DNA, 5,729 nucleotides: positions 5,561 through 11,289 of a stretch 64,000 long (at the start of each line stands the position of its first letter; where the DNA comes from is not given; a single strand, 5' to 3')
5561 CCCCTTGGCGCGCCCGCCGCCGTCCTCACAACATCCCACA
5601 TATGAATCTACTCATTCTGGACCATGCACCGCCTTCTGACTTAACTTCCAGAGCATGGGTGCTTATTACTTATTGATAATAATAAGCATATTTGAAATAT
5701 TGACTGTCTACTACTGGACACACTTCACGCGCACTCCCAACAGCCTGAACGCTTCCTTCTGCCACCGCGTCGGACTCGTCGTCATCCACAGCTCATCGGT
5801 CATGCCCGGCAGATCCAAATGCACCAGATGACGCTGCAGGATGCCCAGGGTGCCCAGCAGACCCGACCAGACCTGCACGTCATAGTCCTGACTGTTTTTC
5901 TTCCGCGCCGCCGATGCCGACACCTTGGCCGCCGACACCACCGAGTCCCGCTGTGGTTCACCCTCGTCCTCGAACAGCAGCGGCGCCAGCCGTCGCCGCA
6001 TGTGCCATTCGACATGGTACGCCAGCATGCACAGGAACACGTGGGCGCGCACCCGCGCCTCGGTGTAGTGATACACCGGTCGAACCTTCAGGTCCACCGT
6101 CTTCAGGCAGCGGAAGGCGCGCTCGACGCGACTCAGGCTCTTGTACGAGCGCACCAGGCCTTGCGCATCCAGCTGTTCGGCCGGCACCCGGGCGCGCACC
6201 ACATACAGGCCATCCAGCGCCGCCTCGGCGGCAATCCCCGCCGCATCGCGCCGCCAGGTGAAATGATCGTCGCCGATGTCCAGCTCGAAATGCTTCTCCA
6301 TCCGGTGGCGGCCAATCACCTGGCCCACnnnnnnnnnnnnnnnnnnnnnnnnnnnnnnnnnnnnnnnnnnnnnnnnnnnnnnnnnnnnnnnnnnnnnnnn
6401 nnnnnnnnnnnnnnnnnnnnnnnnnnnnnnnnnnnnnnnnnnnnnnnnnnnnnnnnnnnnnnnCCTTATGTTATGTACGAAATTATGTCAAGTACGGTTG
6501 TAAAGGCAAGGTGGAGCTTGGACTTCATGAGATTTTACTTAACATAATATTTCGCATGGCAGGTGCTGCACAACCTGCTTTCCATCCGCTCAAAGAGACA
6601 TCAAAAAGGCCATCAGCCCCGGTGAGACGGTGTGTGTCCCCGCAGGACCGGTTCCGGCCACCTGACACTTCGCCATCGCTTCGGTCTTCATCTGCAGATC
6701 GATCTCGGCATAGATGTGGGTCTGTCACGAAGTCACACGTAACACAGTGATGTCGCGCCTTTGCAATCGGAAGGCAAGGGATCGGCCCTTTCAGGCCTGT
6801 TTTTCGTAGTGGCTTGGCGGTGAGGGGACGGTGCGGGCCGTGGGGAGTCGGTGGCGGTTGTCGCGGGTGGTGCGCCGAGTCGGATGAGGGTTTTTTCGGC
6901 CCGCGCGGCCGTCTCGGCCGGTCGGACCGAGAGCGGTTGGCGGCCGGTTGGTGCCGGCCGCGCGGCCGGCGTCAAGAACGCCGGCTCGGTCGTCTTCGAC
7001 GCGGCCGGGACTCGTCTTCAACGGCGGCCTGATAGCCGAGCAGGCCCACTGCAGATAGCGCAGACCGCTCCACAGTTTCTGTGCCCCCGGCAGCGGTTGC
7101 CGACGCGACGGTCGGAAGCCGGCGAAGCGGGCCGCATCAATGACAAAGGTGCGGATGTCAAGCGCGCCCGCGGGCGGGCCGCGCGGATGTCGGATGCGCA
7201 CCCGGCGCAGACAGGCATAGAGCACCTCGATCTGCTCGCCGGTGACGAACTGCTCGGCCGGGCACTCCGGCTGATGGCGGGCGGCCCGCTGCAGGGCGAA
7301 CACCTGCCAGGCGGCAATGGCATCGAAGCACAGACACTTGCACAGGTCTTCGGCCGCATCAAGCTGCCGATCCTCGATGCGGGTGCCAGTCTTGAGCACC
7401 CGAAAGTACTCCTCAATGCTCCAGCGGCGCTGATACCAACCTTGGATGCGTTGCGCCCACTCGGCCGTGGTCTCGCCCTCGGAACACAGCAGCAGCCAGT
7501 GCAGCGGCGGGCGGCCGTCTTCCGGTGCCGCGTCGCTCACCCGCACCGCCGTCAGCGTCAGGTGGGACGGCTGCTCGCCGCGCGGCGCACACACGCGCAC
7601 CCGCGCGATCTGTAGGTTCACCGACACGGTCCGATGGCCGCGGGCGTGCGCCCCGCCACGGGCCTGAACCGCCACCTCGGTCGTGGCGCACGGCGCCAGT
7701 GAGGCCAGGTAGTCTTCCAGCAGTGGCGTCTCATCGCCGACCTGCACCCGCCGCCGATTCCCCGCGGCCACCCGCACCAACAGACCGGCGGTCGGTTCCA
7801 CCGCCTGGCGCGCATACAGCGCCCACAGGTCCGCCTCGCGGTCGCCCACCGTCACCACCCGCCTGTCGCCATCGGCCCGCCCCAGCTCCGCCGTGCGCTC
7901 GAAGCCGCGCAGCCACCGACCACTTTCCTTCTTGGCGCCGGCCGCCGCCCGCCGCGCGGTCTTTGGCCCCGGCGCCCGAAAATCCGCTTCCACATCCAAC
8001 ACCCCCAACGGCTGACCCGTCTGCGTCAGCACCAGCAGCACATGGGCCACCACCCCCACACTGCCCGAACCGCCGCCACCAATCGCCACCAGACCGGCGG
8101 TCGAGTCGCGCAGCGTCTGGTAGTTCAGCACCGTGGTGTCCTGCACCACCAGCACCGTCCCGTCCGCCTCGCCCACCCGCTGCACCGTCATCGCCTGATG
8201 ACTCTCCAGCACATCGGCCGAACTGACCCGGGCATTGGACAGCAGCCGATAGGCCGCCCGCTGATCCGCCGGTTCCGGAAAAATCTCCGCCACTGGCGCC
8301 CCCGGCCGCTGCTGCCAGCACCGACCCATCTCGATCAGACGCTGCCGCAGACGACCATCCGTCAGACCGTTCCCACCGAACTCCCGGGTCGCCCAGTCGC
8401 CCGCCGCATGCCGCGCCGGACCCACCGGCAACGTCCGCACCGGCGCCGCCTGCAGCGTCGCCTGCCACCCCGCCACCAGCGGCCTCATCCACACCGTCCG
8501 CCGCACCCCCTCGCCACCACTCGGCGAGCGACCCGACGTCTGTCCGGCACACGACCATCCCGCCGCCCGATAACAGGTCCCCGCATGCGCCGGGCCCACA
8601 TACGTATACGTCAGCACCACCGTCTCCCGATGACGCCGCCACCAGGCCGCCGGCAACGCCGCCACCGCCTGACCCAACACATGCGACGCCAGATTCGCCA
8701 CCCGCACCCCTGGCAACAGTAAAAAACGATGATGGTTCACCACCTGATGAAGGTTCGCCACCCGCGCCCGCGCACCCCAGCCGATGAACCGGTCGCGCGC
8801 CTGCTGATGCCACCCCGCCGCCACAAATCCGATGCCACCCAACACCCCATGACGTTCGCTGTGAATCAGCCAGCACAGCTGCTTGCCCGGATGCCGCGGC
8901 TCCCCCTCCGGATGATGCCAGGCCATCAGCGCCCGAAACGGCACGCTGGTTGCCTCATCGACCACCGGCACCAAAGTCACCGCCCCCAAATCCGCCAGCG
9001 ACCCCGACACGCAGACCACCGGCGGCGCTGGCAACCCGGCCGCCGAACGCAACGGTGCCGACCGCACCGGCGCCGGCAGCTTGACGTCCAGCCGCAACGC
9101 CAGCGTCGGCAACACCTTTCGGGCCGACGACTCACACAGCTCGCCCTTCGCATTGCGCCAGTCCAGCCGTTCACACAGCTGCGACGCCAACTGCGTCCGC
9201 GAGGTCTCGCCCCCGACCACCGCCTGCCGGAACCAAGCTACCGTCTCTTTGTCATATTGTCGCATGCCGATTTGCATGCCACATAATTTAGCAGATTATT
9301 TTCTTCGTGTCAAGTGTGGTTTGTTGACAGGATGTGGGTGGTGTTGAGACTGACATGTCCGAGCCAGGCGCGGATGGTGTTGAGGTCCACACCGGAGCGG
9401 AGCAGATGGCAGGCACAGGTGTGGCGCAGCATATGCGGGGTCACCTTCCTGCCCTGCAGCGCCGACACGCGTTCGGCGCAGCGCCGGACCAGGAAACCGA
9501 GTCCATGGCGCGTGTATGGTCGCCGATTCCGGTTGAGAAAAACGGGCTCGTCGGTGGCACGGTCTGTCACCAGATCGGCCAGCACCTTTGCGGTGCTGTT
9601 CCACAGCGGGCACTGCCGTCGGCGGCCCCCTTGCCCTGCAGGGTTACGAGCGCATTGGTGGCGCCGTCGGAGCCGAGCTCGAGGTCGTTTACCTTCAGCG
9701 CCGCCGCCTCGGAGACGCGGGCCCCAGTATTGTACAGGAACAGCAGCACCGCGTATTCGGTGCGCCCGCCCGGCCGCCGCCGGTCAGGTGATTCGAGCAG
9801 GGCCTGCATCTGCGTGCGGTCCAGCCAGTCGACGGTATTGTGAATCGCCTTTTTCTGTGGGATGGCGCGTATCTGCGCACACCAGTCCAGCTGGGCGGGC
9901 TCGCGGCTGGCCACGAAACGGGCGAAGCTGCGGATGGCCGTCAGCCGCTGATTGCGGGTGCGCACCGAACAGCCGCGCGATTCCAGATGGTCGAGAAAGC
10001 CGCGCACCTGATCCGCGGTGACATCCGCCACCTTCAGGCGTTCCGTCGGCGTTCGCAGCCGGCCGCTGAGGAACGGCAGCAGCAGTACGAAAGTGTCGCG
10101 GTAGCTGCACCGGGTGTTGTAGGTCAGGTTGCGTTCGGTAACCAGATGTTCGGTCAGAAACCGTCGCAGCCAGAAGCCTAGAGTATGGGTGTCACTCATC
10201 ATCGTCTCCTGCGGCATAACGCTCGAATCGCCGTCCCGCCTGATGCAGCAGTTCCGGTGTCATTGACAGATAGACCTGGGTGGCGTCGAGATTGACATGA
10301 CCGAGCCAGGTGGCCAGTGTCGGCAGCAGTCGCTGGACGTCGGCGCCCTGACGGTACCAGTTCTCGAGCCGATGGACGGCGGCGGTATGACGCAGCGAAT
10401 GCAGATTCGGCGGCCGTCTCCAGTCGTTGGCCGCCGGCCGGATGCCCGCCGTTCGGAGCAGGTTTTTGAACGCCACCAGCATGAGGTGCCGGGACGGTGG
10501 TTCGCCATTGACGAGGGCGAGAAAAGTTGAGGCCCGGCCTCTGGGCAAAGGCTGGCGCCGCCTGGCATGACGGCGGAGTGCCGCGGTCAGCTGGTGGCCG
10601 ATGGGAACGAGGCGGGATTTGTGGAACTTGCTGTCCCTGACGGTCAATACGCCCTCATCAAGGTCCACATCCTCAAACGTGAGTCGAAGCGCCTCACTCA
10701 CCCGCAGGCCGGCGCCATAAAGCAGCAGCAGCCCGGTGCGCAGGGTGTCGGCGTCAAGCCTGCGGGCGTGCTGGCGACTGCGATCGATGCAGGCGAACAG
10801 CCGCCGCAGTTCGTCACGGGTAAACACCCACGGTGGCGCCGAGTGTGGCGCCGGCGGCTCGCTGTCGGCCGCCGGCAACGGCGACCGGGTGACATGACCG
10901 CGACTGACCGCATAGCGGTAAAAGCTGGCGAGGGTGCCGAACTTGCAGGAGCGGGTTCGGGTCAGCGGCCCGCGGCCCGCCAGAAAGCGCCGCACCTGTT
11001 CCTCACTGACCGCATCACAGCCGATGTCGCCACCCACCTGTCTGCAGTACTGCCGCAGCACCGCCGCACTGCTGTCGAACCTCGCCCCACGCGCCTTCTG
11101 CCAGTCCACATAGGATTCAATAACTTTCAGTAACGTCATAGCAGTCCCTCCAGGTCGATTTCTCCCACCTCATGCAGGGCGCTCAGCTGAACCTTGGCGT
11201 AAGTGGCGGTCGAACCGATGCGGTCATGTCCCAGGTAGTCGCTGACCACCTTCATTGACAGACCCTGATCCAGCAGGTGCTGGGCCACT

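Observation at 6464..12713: RIT (three-recombinase) element with 106-bp perfect IRs, inserted in an IS1634 transposase and then inactivated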

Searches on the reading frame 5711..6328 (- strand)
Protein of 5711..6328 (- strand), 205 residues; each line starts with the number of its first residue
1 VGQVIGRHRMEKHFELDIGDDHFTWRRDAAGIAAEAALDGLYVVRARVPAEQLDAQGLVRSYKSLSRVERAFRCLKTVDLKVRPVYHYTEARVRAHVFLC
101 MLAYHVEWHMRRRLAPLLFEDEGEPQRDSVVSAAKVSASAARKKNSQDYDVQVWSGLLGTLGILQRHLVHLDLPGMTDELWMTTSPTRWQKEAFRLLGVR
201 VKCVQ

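Call 8: search_protein_families(library=pfam, proteins=[window:5711-6328:-], max_evalue=0.01)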
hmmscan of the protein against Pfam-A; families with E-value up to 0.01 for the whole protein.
window:5711-6328:- (205 aa): 1 family
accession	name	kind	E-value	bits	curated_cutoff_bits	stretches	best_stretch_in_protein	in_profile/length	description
PF01609.27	DDE_Tnp_1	-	2e-05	24.9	23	1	26-104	139-198/200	Transposase DDE domain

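Call 9: search_protein_families(library=ncbifam, proteins=[window:5711-6328:-], max_evalue=0.01)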
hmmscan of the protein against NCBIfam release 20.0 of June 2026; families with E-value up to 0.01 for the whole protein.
window:5711-6328:- (205 aa): 1 family
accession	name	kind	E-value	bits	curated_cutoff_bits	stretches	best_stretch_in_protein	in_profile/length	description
NF033559.2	transpos_IS1634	equivalog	9.8e-30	104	100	1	5-199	323-481/483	IS1634 family transposase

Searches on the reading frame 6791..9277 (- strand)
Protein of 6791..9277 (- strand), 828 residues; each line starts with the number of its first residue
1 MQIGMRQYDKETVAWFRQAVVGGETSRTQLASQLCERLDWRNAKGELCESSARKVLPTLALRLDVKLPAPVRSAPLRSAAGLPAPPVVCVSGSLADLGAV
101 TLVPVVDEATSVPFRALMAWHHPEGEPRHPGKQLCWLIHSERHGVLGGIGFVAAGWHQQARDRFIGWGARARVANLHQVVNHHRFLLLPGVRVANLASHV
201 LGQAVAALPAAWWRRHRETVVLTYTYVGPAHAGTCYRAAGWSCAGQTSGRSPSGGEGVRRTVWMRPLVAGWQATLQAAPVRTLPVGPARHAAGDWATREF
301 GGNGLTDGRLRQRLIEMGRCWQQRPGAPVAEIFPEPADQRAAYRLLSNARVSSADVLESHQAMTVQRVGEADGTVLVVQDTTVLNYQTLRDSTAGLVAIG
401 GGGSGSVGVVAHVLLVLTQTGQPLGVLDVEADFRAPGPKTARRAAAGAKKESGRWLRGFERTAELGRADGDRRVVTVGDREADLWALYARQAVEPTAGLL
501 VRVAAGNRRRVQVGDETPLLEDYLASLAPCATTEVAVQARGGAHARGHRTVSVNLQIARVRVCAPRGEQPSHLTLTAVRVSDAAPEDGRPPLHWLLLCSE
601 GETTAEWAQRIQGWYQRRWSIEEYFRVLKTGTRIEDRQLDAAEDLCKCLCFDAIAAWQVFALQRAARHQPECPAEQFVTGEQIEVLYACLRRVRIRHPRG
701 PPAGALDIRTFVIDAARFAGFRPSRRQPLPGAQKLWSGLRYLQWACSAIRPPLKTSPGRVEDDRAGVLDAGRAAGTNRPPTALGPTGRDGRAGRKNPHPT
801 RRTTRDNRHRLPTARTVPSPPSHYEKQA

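Call 8: search_protein_families(library=pfam, proteins=[window:6791-9277:-], max_evalue=0.01)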
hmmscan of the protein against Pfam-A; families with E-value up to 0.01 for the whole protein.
window:6791-9277:- (828 aa): 3 families
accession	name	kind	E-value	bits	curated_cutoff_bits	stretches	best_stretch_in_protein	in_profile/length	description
PF14236.12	DruA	-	2e-17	63.8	27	1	111-246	62-216/297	Druantia protein DruA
PF14706.11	Tnp_DNA_bind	-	7.3e-09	35.7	24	1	294-351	1-58/58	Transposase DNA-binding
PF01609.27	DDE_Tnp_1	-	0.0024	18.1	23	1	608-638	150-180/200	Transposase DDE domain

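Call 9: search_protein_families(library=ncbifam, proteins=[window:6791-9277:-], max_evalue=0.01)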
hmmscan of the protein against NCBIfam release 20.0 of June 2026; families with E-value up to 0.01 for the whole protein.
window:6791-9277:- (828 aa): 7 families
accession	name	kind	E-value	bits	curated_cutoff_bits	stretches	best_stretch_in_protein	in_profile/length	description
NF033590.1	transpos_IS4_3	equivalog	9e-79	265.3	160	1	341-745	1-401/405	IS4 family transposase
NF049926.2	IS4_FS_Nterm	equivalog_domain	5e-11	42.1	27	1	294-349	2-57/58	IS4/Tn5 family transposase DNA-binding protein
NF049999.1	transpos_IS701_3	equivalog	2.9e-05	23.1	170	1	580-645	281-343/412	IS701 family transposase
NF033591.1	transpos_IS4_2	equivalog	6.7e-05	22.1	152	1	593-656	213-274/340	IS4 family transposase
NF049921.1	transpos_IS701_2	equivalog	0.00023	20.7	250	1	604-663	232-290/318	IS701 family transposase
NF041680.1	transp_NF041680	equivalog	0.00077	18.6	440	1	572-670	280-376/439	NF041680 family putative transposase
NF033592.1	transpos_IS4_1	equivalog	0.0012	18.1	115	1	608-637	277-305/332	IS4 family transposase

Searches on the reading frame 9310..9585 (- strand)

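Call 8: search_protein_families(library=pfam, proteins=[window:9310-9585:-], max_evalue=0.01)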
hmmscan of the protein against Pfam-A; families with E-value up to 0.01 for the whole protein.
window:9310-9585:- (91 aa): 1 family
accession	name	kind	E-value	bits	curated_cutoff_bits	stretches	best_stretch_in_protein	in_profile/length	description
PF00589.27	Phage_integrase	-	1.3e-14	54.8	27.1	1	10-85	91-164/172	Phage integrase family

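Call 9: search_protein_families(library=ncbifam, proteins=[window:9310-9585:-], max_evalue=0.01)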
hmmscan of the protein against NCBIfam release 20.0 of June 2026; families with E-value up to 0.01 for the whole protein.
window:9310-9585:- (91 aa): 10 families
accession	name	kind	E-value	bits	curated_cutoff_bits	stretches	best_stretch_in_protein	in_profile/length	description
TIGR02225.1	recomb_XerD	equivalog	4.2e-17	62.4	329.6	1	10-87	197-272/290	site-specific tyrosine recombinase XerD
NF040815.2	recomb_XerA_Arch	equivalog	7.2e-17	61.8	220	1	6-85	172-250/263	site-specific tyrosine recombinase/integron integrase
TIGR02224.1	recomb_XerC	equivalog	1.5e-16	60.7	335.15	1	7-85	197-273/295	tyrosine recombinase XerC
NF001399.0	PRK00283.1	subfamily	3.4e-15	56.1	279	1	9-86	204-280/300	tyrosine recombinase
TIGR02249.1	integrase_gron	subfamily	9.8e-11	41.5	265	1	33-86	246-297/315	integron integrase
NF002331.0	PRK01287.1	subfamily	2.5e-09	36.6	371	1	13-86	237-309/365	site-specific tyrosine recombinase XerC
NF007370.0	PRK09870.1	subfamily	1.9e-08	34.2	221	1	8-83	100-173/200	tyrosine-type DNA invertase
NF011946.0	PRK15417.1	equivalog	7.5e-08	31.9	435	1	45-87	271-313/337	integron integrase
NF003462.0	PRK05084.1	equivalog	2.5e-07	29.7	267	1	33-85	288-340/360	tyrosine recombinase XerS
NF007371.0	PRK09871.1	subfamily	4.7e-06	26.3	222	1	14-83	101-168/198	tyrosine-type DNA invertase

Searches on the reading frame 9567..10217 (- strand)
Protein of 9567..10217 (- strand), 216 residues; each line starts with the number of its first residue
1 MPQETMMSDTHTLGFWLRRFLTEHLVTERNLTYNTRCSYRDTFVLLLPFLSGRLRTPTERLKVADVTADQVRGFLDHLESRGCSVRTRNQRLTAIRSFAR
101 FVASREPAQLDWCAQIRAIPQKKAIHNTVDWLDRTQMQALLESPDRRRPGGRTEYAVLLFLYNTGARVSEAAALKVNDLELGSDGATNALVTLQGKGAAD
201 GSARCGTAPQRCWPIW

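Call 8: search_protein_families(library=pfam, proteins=[window:9567-10217:-], max_evalue=0.01)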
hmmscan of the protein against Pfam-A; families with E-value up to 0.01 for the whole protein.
window:9567-10217:- (216 aa): 4 families
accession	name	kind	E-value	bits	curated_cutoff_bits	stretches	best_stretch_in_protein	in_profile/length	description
PF02899.23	Phage_int_SAM_1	-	2.9e-08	34.3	22.3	1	22-105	5-82/83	Phage integrase, N-terminal SAM-like domain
PF00589.27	Phage_integrase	-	1.1e-06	29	27.1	1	131-182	2-52/172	Phage integrase family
PF13495.12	Phage_int_SAM_4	-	1.8e-05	25.5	27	1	23-106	7-82/85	Phage integrase, N-terminal SAM-like domain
PF13102.12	Phage_int_SAM_5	-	0.00047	20.9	22.3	1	27-99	12-79/98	Phage integrase SAM-like domain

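Call 9: search_protein_families(library=ncbifam, proteins=[window:9567-10217:-], max_evalue=0.01)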
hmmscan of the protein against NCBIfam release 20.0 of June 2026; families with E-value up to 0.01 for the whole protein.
window:9567-10217:- (216 aa): 7 families
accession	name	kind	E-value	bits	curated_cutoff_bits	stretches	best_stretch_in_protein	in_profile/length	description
TIGR02224.1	recomb_XerC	equivalog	1.3e-22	80.5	335.15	1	23-198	5-169/295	tyrosine recombinase XerC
NF001399.0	PRK00283.1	subfamily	1.7e-22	80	279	1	19-198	11-175/300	tyrosine recombinase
TIGR02225.1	recomb_XerD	equivalog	7.9e-22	77.9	329.6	1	22-197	4-164/290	site-specific tyrosine recombinase XerD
NF040815.2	recomb_XerA_Arch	equivalog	9.7e-11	41.7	220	1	29-182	10-142/263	site-specific tyrosine recombinase/integron integrase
NF002331.0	PRK01287.1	subfamily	3.5e-08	32.8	371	1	83-200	95-206/365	site-specific tyrosine recombinase XerC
TIGR02249.1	integrase_gron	subfamily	9.8e-05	21.8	265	1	63-200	38-160/315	integron integrase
NF011946.0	PRK15417.1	equivalog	0.00045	19.5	435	0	66-200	56-175/337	integron integrase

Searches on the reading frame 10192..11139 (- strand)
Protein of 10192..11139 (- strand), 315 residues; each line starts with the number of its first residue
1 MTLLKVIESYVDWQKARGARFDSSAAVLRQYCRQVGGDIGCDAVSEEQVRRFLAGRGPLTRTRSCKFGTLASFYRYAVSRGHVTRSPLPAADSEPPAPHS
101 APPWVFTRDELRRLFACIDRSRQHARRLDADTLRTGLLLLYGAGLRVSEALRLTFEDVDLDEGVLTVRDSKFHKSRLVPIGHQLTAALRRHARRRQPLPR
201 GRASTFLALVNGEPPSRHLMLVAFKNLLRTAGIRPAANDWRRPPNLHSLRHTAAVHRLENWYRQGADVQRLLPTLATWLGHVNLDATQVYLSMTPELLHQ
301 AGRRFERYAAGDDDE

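Call 8: search_protein_families(library=pfam, proteins=[window:10192-11139:-], max_evalue=0.01)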
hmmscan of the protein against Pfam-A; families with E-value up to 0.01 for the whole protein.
window:10192-11139:- (315 aa): 1 family
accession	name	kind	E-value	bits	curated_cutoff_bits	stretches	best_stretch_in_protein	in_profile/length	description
PF00589.27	Phage_integrase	-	3.6e-21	76.1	27.1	1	106-293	3-168/172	Phage integrase family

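Call 9: search_protein_families(library=ncbifam, proteins=[window:10192-11139:-], max_evalue=0.01)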
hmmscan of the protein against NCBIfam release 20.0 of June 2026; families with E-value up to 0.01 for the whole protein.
window:10192-11139:- (315 aa): 11 families
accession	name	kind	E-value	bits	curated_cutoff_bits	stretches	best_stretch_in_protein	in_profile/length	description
TIGR02225.1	recomb_XerD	equivalog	2.8e-30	105.7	329.6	1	28-301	25-282/290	site-specific tyrosine recombinase XerD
TIGR02224.1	recomb_XerC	equivalog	6.6e-27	94.7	335.15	1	28-300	28-284/295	tyrosine recombinase XerC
NF001399.0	PRK00283.1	subfamily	9.5e-27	94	279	1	40-301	47-291/300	tyrosine recombinase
NF040815.2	recomb_XerA_Arch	equivalog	9.3e-21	74.6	220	1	68-298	66-259/263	site-specific tyrosine recombinase/integron integrase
TIGR02249.1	integrase_gron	subfamily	4.9e-19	68.8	265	1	100-196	96-181/315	integron integrase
NF002331.0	PRK01287.1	subfamily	4.3e-18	65.4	371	1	55-294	92-313/365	site-specific tyrosine recombinase XerC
NF011946.0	PRK15417.1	equivalog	1.1e-09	37.9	435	1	98-194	109-194/337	integron integrase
NF003462.0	PRK05084.1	equivalog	9.2e-08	31.2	267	1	139-302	203-353/360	tyrosine recombinase XerS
NF007371.0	PRK09871.1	subfamily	1.9e-07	30.8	222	1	137-290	32-171/198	tyrosine-type DNA invertase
NF002685.0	PRK02436.1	equivalog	0.0012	18.7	178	1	138-194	119-173/245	site-specific tyrosine recombinase XerD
NF007370.0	PRK09870.1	subfamily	0.0016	18.1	221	1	137-290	38-176/200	tyrosine-type DNA invertase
